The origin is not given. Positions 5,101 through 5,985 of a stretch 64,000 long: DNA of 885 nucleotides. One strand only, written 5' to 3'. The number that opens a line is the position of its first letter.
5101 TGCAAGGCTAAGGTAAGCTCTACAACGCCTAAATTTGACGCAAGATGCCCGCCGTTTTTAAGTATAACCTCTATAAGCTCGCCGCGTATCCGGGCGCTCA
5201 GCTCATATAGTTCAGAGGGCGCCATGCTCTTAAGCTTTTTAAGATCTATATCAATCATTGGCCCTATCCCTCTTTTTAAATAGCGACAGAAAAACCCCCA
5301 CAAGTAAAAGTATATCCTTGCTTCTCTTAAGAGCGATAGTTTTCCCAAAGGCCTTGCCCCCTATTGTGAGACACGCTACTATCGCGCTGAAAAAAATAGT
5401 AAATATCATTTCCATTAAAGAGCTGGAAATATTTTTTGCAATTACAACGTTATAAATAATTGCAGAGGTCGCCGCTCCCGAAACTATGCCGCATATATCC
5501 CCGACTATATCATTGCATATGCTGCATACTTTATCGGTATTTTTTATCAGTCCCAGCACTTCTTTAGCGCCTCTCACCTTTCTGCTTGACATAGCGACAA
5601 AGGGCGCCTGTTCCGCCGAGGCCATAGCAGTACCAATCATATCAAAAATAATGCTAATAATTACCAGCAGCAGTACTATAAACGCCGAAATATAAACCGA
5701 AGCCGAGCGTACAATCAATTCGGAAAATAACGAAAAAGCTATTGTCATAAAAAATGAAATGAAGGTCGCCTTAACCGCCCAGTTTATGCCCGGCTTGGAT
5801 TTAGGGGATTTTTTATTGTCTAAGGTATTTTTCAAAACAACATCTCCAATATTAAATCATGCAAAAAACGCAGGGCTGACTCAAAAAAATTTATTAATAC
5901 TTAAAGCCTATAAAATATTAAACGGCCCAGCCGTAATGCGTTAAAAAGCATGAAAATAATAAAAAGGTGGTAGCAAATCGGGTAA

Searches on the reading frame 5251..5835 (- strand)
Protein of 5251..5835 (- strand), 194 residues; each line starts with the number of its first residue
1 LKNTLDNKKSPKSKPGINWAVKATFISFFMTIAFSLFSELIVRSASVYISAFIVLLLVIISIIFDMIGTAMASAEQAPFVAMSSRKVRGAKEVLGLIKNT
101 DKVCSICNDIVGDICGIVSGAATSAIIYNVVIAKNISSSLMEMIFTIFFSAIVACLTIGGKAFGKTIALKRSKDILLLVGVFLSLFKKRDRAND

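Call 6: search_protein_families(library=pfam, proteins=[window:5251-5835:-])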
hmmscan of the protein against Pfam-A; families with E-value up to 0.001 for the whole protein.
window:5251-5835:- (194 aa): 1 family
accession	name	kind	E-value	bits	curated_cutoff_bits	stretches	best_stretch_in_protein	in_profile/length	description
PF01595.25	CNNM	-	1.8e-07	31.4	28.4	1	53-187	2-128/181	Cyclin M transmembrane N-terminal domain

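Call 7: search_protein_families(library=ncbifam, proteins=[window:5251-5835:-], max_evalue=0.01)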
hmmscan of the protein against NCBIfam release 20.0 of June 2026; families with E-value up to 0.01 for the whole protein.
window:5251-5835:- (194 aa): 0 families

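Call 19: find_encoding_contigs(protein=window:5251-5835:-, flank=10000, max_places=6)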
Protein window:5251-5835:- (194 aa): 23 contigs read that carry it; 6 places shown.
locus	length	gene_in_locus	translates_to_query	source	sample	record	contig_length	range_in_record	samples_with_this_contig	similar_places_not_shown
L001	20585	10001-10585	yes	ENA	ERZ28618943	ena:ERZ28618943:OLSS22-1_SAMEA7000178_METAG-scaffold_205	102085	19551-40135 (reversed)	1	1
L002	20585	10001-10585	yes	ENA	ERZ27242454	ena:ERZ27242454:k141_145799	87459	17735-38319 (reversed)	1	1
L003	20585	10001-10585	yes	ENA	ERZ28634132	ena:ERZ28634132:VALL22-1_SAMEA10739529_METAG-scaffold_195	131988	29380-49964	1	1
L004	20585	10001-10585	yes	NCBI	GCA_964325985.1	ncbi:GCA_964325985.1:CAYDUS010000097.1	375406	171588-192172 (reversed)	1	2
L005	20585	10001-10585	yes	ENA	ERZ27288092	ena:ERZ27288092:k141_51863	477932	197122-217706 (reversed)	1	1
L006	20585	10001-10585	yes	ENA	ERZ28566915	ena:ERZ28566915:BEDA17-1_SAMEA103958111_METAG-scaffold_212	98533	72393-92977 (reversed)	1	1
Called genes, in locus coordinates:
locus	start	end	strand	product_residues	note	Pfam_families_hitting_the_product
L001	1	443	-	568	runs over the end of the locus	PF05833:NFACT_N, PF05670:NFACT-R_1, PF18297:NFACT-R_2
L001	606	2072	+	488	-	PF05697:Trigger_N, PF00254:FKBP_C, PF05698:Trigger_C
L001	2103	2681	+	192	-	PF00574:CLP_protease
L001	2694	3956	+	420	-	PF06689:zf-C4_ClpX, PF00493:MCM (weak), PF01078:Mg_chelatase (faint), PF05496:RuvB_N (weak), PF00004:AAA, PF07724:AAA_2, PF07728:AAA_5 (weak), PF10431:ClpB_D2-small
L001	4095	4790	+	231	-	-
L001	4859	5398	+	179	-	-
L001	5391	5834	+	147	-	-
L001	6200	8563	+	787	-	PF02190:LON_substr_bdg, PF13191:AAA_16 (weak), PF07728:AAA_5, PF00004:AAA, PF22667:Lon_lid, PF05362:Lon_C, PF13541:ChlI (weak)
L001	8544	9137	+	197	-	PF01926:MMR_HSR1, PF02421:FeoB_N, PF03193:RsgA_GTPase (faint)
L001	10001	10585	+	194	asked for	PF01595:CNNM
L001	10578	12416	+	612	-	PF13292:DXP_synthase_N, PF02779:Transket_pyr, PF02780:Transketolase_C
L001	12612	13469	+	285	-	PF03419:Peptidase_U4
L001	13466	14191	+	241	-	PF04542:Sigma70_r2, PF04545:Sigma70_r4, PF01381:HTH_3 (weak)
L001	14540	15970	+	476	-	PF01554:MatE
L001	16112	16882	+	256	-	PF04542:Sigma70_r2, PF04539:Sigma70_r3, PF08281:Sigma70_r4_2 (weak), PF04545:Sigma70_r4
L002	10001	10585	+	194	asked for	PF01595:CNNM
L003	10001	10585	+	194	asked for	PF01595:CNNM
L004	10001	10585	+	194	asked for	PF01595:CNNM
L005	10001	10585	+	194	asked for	PF01595:CNNM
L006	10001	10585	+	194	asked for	PF01595:CNNM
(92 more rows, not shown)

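Call 20: find_homologous_proteins(query=window:5251-5835:-, max_evalue=0.00001)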
Query window:5251-5835:- (194 aa): 2342 proteins with E <= 0.00001 among 2654 candidates; the best 120 are listed.
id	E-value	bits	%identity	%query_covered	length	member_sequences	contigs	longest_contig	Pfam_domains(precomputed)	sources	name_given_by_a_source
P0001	3.0e-113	394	100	100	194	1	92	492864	PF01595.26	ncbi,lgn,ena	-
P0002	9.2e-113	392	99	100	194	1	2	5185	PF01595.26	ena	-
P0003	1.2e-112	392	99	100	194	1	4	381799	PF01595.26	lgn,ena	-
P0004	1.2e-112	392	99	100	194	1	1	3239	PF01595.26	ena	-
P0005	2.1e-112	391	99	100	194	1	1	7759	PF01595.26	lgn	-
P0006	2.2e-112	391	99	100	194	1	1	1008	PF01595.26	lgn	-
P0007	2.5e-112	391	99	100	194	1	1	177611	PF01595.26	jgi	-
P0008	2.7e-112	390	99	100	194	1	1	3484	PF01595.26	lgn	-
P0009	7.1e-112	389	99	100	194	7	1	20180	PF01595.26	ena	-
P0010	2.3e-105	368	99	95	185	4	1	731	PF01595.26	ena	-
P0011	3.9e-103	361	92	100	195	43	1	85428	PF01595.26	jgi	-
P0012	8.2e-103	360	91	100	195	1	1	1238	PF01595.26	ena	-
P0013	1.0e-102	359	91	100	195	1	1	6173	PF01595.26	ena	-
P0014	1.3e-102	359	91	100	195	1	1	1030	PF01595.26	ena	-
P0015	1.4e-102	359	91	100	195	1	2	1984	PF01595.26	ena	-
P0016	2.6e-102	358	91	100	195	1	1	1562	PF01595.26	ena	-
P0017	6.6e-102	357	91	100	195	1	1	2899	PF01595.26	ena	-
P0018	7.7e-102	356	91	100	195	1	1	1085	PF01595.26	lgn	-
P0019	1.4e-101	356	91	100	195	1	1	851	PF01595.26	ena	-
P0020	5.8e-101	354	89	99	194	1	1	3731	PF01595.26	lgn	-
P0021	3.1e-100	351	88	99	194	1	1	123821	PF01595.26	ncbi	-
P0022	4.9e-100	351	89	99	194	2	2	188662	PF01595.26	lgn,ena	-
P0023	5.7e-100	350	93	96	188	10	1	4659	PF01595.26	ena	-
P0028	2.0e-59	218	57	97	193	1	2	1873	-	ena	-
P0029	1.6e-50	189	50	96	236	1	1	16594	-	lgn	-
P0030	7.5e-49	184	51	96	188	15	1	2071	PF01595.26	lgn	-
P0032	7.3e-46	174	49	95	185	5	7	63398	-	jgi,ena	-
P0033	2.0e-44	169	49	91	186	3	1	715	PF01595.26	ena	-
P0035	1.1e-42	164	67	63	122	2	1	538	PF01595.26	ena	-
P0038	2.3e-40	156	42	97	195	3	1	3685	PF01595.26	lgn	-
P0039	1.0e-39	154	48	88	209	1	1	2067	PF01595.26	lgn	-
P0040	1.0e-39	154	48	88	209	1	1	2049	PF01595.26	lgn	-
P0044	3.7e-39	152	43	94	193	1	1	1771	PF01595.26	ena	-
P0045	3.7e-39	152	43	94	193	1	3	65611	PF01595.26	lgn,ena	-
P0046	4.0e-39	152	43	94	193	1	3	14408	PF01595.26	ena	-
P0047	5.0e-39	152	44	94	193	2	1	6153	PF01595.26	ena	-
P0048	5.7e-39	152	43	94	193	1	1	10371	PF01595.26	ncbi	-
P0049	5.9e-39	152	43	94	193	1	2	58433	PF01595.26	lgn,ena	-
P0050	6.2e-39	152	43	94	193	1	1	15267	PF01595.26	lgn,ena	-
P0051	7.1e-39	151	43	94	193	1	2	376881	PF01595.26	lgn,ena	-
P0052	7.1e-39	151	43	94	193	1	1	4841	PF01595.26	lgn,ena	-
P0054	1.0e-38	151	43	94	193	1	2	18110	PF01595.26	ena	-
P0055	1.0e-38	151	43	94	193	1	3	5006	PF01595.26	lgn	-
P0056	1.0e-38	151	43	94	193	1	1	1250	PF01595.26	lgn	-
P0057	1.1e-38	151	43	94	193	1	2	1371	PF01595.26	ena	-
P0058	1.2e-38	151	43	94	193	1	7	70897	PF01595.26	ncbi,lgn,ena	-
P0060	1.3e-38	151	43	94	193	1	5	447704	PF01595.26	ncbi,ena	-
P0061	1.3e-38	151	43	94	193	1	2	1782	PF01595.26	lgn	-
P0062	1.4e-38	151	43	94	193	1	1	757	PF01595.26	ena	-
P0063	1.5e-38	150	43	94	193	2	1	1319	PF01595.26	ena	-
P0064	1.5e-38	150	50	80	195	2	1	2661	PF01595.26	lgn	-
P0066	2.6e-38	150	43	94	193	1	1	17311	PF01595.26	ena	-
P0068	3.7e-38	149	40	98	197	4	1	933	PF01595.26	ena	-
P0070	5.4e-38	149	42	94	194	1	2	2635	PF01595.26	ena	-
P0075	2.0e-37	147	46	82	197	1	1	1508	PF01595.26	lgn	-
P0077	2.2e-37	147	44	88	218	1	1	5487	PF01595.26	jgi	-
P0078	2.3e-37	147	41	89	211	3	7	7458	PF01595.26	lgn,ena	-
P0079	2.4e-37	146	44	93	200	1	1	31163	PF01595.26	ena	-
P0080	2.6e-37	146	40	90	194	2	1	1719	PF01595.26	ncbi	-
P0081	2.9e-37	146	42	97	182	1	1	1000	PF01595.26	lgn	-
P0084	3.1e-37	146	44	84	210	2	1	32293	PF01595.26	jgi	-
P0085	3.8e-37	146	42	93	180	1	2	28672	PF01595.26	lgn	-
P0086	4.1e-37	146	40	98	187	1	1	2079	PF01595.26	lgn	-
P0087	4.3e-37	146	46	64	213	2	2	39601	PF01595.26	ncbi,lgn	-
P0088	4.8e-37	146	38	94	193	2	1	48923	PF01595.26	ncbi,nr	ncbi:MAG: hypothetical protein PHP06_01260 [Clostridia bacterium]|nr:hypothetical protein [Clostridi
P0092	6.5e-37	145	42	91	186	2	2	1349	PF01595.26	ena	-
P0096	7.2e-37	145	43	91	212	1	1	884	PF01595.26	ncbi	-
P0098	7.6e-37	145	42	90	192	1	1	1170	PF01595.26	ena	-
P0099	8.1e-37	145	40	89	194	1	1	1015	PF01595.26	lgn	-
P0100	8.7e-37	145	43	97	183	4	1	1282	PF01595.26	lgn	-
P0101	9.1e-37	145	43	92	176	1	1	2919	PF01595.26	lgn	-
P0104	1.0e-36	144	43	87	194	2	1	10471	PF01595.26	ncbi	-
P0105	1.1e-36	144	42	89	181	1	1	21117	PF01595.26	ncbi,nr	ncbi:MAG: hypothetical protein Q8882_04795 [Bacillota bacterium]|nr:hypothetical protein [Bacillota 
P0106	1.1e-36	144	45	93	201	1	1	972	PF01595.26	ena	-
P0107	1.4e-36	144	40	97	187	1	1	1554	PF01595.26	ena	-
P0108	1.4e-36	144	40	97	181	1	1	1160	PF01595.26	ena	-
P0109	1.4e-36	144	39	90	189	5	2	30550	PF01595.26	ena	-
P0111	1.5e-36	144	40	97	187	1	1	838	PF01595.26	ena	-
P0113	1.8e-36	144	40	97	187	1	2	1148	PF01595.26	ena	-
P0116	2.0e-36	143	42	96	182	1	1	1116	PF01595.26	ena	-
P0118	2.1e-36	143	39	98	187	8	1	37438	PF01595.26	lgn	-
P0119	2.1e-36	143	45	93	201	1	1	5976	PF01595.26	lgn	-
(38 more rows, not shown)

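Call 22: find_related_loci(query=A1, collection=genome_contigs, flank=10000)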
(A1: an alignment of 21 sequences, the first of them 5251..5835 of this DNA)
Query A1 (194 aa) in genome_contigs; peptide patterns used: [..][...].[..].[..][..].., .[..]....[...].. (x = any residue, [..] = any of these).
600 stretches matched a pattern (row limit reached: there are more); 592 encode a relative of the query (tblastn E <= 1e-3); the best 80 are kept; 80 distinct loci.
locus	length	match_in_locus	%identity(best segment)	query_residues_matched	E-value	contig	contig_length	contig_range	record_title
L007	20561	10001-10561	43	2-191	1e-45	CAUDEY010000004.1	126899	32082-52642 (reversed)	MAG TPA_asm: uncultured Clostridia bacterium isolate ERR9578208_bin.28_MetaWRAP_v1.3_MAG genome assembly, contig: ERZ185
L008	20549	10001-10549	42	5-188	3e-43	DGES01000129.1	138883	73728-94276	MAG TPA_asm: Firmicutes bacterium UBA3920 UBA3920_contig_612, whole genome shotgun sequence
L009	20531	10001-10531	40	14-189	4e-43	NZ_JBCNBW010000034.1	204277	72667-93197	Aeribacillus pallidus strain NRS-2058 NRS_2058_contig_0000034, whole genome shotgun sequence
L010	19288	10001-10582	38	2-191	2e-42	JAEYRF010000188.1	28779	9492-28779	MAG: Bacillota bacterium isolate OH_CBB_50 k127_1581422, whole genome shotgun sequence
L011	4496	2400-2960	38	1-191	5e-42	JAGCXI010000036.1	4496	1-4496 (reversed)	MAG: Clostridia bacterium isolate RGIG10208 Yak_Rumen-5__c894672, whole genome shotgun sequence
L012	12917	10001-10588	38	6-191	9e-42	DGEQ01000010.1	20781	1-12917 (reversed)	MAG TPA_asm: Hungateiclostridiaceae bacterium UBA3922 UBA3922_contig_4157, whole genome shotgun sequence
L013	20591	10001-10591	39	2-193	2e-40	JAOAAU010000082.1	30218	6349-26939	MAG: Clostridia bacterium isolate SKW158 k141_360036, whole genome shotgun sequence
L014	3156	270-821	39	7-194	2e-40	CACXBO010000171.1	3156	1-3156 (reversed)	MAG: Ruminococcaceae bacterium isolate RUG11115 genome assembly, contig: RUG11115_asm_171, whole genome shotgun sequence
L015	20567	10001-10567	41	1-193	2e-40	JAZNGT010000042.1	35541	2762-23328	MAG: Congzhengia sp. isolate T1900044700_TS20190166.MAGScoT_cleanbin_000002 SGB_1795_k141_1255642, whole genome shotgun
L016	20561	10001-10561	42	5-194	3e-40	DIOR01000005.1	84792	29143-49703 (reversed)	MAG TPA_asm: Firmicutes bacterium UBA5509 UBA5509_contig_1216, whole genome shotgun sequence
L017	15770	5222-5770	40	14-194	4e-40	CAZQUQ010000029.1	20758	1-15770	MAG TPA_asm: uncultured Oscillospiraceae bacterium isolate SRP167436_co1_27 genome assembly, contig: NODE_3960_length_20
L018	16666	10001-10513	44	3-181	5e-40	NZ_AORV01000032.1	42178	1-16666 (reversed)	Ruminiclostridium cellobioparum subsp. termitidis CT1112 Ct_contig00035, whole genome shotgun sequence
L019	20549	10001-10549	40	2-189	8e-40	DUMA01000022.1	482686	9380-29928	MAG TPA_asm: Thermoanaerobacterales bacterium isolate AS04akNAM_31 28050_AS04, whole genome shotgun sequence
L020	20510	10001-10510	41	19-191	4e-40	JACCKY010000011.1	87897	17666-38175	MAG: Candidatus Petromonas tenebris isolate A2 scaffold_31, whole genome shotgun sequence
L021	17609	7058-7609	39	1-188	5e-40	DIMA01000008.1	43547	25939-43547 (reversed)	MAG TPA_asm: Bacillales bacterium UBA5578 UBA5578_contig_760, whole genome shotgun sequence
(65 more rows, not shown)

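Call 32: list_cluster_members(proteins=[window:5251-5835:-, window:3420-5258:-, window:1645-2370:-, window:11056-12318:-, window:6699-7292:-])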
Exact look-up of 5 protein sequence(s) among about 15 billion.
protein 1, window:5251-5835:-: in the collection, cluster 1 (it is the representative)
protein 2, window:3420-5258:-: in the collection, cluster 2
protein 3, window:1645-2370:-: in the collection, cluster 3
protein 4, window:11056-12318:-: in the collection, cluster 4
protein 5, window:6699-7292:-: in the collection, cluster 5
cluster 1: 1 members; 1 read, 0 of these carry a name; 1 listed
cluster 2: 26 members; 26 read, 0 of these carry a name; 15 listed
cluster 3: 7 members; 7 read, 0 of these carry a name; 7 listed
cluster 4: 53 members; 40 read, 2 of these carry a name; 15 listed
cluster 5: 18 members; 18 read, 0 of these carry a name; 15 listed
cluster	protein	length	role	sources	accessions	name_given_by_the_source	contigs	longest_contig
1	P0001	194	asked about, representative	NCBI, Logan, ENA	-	-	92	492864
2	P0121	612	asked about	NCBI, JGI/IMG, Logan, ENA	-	-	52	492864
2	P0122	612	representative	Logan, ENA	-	-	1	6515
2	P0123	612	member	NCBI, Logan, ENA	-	-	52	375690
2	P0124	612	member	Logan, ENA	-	-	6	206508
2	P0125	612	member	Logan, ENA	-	-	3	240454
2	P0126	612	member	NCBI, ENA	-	-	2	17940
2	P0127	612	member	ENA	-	-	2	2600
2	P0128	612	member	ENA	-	-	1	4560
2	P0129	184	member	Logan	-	-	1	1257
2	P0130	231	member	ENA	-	-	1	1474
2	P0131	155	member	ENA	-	-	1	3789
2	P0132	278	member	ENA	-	-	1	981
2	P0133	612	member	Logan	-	-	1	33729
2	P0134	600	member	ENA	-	-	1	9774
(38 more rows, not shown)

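Call 33: find_encoding_contigs(protein=P0021, flank=10000, max_places=2)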
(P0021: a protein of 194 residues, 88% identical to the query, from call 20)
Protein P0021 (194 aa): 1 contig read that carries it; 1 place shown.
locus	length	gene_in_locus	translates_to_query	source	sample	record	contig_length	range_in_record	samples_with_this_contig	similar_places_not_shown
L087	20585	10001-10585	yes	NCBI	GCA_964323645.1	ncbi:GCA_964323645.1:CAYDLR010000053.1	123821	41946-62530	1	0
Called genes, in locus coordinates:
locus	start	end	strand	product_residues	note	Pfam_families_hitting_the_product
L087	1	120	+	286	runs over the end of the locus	PF02645:DegV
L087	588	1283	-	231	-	-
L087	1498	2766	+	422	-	PF06245:DUF1015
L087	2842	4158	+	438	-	PF00696:AA_kinase, PF22468:ACT_9, PF01842:ACT (weak)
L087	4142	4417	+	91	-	PF06961:DUF1294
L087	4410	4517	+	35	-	-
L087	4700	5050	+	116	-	-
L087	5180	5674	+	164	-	PF13240:Zn_Ribbon_1, PF09685:MamF_MmsF (weak)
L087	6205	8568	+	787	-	PF02190:LON_substr_bdg, PF07728:AAA_5, PF13191:AAA_16 (faint), PF00004:AAA, PF22667:Lon_lid, PF05362:Lon_C, PF13541:ChlI (weak)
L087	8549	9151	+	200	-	PF01926:MMR_HSR1, PF02421:FeoB_N, PF03193:RsgA_GTPase (faint)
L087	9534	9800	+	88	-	-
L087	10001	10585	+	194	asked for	PF01595:CNNM (weak)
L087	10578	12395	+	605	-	PF13292:DXP_synthase_N, PF02779:Transket_pyr, PF02780:Transketolase_C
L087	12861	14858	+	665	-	PF02449:Glyco_hydro_42, PF08532:Glyco_hydro_42M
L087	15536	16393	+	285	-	-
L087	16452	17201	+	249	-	-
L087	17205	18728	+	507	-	-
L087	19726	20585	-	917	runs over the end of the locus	-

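Call 34: find_encoding_contigs(protein=P0011, flank=10000, max_places=2)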
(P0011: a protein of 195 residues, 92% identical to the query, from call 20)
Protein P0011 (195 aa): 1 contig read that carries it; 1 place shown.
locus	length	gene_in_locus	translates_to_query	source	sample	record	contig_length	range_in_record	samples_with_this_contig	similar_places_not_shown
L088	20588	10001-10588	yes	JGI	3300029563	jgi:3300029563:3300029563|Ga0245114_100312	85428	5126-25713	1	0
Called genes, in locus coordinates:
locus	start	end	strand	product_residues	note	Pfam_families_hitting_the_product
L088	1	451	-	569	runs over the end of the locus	PF05833:NFACT_N, PF05670:NFACT-R_1, PF18297:NFACT-R_2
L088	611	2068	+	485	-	-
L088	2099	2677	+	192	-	PF00574:CLP_protease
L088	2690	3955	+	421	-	PF06689:zf-C4_ClpX, PF00493:MCM (weak), PF01078:Mg_chelatase (faint), PF05496:RuvB_N (weak), PF00004:AAA, PF07724:AAA_2, PF07728:AAA_5 (weak), PF10431:ClpB_D2-small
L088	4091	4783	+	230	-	-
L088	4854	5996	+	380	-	-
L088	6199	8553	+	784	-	PF02190:LON_substr_bdg, PF13191:AAA_16 (faint), PF00004:AAA, PF07728:AAA_5, PF22667:Lon_lid, PF05362:Lon_C, PF13541:ChlI (weak)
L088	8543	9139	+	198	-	PF01926:MMR_HSR1, PF02421:FeoB_N, PF03193:RsgA_GTPase (faint)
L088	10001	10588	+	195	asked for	PF01595:CNNM (weak)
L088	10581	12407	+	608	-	PF13292:DXP_synthase_N, PF02779:Transket_pyr, PF02780:Transketolase_C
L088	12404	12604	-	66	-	-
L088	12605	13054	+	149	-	-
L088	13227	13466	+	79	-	PF03419:Peptidase_U4 (weak)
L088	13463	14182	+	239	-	-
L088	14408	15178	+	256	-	PF04542:Sigma70_r2, PF04539:Sigma70_r3, PF08281:Sigma70_r4_2 (weak), PF04545:Sigma70_r4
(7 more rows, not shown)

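Call 35: find_encoding_contigs(protein=P0032, flank=10000, max_places=2)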
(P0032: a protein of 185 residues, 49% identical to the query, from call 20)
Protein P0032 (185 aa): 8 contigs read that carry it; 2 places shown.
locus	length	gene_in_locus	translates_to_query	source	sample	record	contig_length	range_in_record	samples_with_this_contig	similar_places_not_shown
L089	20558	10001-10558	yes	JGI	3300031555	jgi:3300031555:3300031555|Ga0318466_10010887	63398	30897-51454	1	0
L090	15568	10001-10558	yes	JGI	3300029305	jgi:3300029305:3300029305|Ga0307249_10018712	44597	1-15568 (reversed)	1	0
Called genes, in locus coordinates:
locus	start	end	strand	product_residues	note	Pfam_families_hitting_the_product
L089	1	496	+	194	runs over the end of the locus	PF12822:ECF_trnsprt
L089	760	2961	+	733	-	-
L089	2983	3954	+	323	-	PF01210:NAD_Gly3P_dh_N, PF01488:Shikimate_DH (weak), PF03807:F420_oxidored (weak), PF07479:NAD_Gly3P_dh_C, PF20618:GPD_NAD_C_bact (weak)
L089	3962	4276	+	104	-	PF01035:DNA_binding_1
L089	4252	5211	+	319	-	-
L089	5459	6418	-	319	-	PF00365:PFK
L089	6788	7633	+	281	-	PF00142:Fer4_NifH (weak), PF01656:CbiA, PF02374:ArsA_ATPase (weak), PF06564:CBP_BcsQ, PF09140:MipZ, PF10609:ParA, PF13614:AAA_31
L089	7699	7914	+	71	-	-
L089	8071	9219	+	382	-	PF01098:FTSW_RODA_SPOVE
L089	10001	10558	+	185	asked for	-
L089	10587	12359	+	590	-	PF00456:Transketolase_N (faint), PF13292:DXP_synthase_N, PF02779:Transket_pyr, PF02780:Transketolase_C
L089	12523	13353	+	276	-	PF01513:NAD_kinase, PF20143:NAD_kinase_C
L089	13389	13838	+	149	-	PF01316:Arg_repressor, PF02863:Arg_repressor_C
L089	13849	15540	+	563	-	PF02463:SMC_N, PF13175:AAA_15, PF13476:AAA_23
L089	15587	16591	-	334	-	PF00291:PALP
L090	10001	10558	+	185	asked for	-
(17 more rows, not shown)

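Call 36: find_encoding_contigs(protein=P0029, flank=10000, max_places=1)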
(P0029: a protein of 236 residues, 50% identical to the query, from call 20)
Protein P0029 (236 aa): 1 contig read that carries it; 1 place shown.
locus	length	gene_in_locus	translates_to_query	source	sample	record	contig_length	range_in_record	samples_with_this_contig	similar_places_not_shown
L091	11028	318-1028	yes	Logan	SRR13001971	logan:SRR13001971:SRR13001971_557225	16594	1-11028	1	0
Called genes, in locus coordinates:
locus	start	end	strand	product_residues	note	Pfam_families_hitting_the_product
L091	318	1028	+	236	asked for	-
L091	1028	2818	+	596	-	PF13292:DXP_synthase_N, PF02775:TPP_enzyme_C (faint), PF02779:Transket_pyr, PF02780:Transketolase_C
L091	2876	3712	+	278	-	PF01513:NAD_kinase, PF20143:NAD_kinase_C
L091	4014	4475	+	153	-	PF01316:Arg_repressor, PF02863:Arg_repressor_C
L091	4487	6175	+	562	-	PF02463:SMC_N, PF13175:AAA_15 (faint), PF13476:AAA_23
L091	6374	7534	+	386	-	PF17820:PDZ_6 (weak), PF05580:Peptidase_S55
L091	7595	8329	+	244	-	PF00072:Response_reg, PF08769:Spo0A_C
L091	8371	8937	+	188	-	-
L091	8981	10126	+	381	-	PF01676:Metalloenzyme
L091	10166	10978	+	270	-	PF01048:PNP_UDP_1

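Call 37: find_encoding_contigs(protein=P0028, flank=10000, max_places=2)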
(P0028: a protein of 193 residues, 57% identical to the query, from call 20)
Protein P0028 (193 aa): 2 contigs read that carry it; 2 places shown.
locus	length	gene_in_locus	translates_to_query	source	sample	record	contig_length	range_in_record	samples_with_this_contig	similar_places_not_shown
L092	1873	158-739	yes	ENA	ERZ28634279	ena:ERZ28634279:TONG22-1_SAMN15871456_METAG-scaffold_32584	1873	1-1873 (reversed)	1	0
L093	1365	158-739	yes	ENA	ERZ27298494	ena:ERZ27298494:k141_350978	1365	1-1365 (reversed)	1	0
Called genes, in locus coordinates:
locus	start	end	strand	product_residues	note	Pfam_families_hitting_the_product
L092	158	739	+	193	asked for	-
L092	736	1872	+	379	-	?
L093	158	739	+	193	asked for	-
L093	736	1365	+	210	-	?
